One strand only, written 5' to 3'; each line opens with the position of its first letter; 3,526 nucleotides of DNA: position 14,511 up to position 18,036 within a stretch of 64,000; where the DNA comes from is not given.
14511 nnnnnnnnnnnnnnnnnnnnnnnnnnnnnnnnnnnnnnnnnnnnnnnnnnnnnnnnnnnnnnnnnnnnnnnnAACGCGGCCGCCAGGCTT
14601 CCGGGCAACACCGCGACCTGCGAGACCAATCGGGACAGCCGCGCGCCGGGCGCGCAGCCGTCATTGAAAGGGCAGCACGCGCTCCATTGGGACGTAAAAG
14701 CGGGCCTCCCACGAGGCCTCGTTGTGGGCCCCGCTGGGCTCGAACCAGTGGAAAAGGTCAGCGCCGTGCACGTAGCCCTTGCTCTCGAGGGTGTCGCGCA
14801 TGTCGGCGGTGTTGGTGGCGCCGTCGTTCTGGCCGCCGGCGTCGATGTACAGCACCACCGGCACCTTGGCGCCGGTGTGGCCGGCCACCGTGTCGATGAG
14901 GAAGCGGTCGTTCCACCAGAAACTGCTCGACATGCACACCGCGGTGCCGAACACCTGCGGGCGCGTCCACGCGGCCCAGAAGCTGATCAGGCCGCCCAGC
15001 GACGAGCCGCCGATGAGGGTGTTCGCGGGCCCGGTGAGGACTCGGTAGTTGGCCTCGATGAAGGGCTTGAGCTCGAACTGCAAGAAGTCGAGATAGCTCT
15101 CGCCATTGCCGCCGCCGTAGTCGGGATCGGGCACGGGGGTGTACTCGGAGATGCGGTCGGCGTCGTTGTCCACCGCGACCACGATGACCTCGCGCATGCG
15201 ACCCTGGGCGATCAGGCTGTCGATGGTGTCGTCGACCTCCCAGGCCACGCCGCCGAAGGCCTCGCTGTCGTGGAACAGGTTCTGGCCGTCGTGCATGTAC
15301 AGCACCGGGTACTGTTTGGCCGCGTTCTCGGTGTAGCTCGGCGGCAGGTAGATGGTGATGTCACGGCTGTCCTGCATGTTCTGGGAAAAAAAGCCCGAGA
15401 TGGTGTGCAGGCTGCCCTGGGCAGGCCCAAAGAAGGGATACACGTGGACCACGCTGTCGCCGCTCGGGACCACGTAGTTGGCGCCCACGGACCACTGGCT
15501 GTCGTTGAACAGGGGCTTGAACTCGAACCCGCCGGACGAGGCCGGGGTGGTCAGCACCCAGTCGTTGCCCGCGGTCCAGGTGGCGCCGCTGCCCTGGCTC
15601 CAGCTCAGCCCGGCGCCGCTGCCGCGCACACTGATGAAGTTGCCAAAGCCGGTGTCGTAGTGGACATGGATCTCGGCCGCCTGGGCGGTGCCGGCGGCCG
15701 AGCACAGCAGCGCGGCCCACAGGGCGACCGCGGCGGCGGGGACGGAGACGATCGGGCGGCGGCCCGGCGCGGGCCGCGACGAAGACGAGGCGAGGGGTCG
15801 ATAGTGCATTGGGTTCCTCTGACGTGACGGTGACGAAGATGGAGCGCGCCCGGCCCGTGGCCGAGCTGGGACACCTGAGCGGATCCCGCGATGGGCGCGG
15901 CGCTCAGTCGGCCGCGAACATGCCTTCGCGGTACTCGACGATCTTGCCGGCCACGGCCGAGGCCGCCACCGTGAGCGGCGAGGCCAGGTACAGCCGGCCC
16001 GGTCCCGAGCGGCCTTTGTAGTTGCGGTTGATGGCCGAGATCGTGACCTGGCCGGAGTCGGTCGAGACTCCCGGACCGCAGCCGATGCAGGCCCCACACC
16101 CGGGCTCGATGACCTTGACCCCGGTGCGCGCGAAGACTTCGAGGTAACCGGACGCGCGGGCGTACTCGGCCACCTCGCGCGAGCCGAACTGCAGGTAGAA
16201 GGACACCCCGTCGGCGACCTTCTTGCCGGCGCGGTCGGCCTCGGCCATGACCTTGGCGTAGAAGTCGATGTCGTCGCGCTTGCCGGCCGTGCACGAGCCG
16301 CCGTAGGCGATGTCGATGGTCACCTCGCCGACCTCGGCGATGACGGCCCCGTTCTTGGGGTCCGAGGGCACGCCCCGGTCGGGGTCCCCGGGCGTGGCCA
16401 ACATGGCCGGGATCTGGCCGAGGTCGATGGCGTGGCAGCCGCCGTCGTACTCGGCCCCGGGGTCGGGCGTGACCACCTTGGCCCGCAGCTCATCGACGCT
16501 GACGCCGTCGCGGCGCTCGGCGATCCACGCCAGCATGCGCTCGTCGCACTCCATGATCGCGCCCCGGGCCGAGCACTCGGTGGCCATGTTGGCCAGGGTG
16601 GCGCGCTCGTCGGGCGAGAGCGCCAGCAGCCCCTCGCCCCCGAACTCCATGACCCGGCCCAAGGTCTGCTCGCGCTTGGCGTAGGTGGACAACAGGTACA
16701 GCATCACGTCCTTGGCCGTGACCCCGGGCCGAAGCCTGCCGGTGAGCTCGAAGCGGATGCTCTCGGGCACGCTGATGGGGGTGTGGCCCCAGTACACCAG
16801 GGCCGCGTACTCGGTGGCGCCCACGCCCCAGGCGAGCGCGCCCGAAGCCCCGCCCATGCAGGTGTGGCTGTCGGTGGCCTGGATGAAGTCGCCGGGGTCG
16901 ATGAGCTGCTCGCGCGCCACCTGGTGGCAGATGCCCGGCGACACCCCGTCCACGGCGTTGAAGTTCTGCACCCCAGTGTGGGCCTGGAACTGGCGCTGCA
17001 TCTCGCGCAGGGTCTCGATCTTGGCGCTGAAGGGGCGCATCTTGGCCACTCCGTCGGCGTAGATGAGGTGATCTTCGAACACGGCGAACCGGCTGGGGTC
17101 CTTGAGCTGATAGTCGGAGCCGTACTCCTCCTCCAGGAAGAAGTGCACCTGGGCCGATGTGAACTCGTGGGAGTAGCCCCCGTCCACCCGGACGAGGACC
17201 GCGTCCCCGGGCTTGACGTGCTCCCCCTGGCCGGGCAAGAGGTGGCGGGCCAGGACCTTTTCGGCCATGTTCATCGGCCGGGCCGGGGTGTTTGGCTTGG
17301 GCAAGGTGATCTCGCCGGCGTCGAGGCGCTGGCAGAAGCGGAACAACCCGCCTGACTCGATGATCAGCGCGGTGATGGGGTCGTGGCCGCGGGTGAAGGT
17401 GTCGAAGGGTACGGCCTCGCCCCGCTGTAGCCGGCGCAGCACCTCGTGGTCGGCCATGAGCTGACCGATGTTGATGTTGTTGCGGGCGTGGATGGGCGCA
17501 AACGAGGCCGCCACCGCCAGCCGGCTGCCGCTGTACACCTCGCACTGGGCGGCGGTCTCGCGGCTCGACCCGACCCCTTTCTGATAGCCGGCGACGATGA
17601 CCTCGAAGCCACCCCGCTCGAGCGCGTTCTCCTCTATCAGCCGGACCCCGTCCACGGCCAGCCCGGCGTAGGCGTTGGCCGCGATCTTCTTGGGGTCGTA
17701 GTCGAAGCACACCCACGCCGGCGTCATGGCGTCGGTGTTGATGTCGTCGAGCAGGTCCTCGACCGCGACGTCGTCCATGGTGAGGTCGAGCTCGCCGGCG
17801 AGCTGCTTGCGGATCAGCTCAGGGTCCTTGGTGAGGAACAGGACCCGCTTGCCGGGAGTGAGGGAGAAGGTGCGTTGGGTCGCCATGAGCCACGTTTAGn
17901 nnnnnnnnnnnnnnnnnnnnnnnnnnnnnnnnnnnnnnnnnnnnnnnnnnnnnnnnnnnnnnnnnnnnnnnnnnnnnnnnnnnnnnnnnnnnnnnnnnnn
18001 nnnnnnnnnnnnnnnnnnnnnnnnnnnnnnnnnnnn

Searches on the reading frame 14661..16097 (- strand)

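Call 57: search_protein_families(library=pfam, proteins=[window:14661-16097:-], max_evalue=0.0001)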
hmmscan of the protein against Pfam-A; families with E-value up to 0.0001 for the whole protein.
window:14661-16097:- (478 aa): 1 family
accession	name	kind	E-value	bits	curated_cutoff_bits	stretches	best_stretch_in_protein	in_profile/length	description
PF00756.26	Esterase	-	2.8e-28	99.8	22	1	238-425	1-195/251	Putative esterase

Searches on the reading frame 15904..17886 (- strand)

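Call 57: search_protein_families(library=pfam, proteins=[window:15904-17886:-], max_evalue=0.0001)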
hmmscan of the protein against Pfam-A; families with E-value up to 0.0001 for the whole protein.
window:15904-17886:- (660 aa): 2 families
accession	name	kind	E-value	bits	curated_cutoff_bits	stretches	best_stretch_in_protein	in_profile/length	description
PF00330.25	Aconitase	-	2.4e-91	307.5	28.7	1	210-647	2-463/463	Aconitase family (aconitate hydratase)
PF00694.25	Aconitase_C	-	4.1e-08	34.1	22.8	1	96-143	77-124/131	Aconitase C-terminal domain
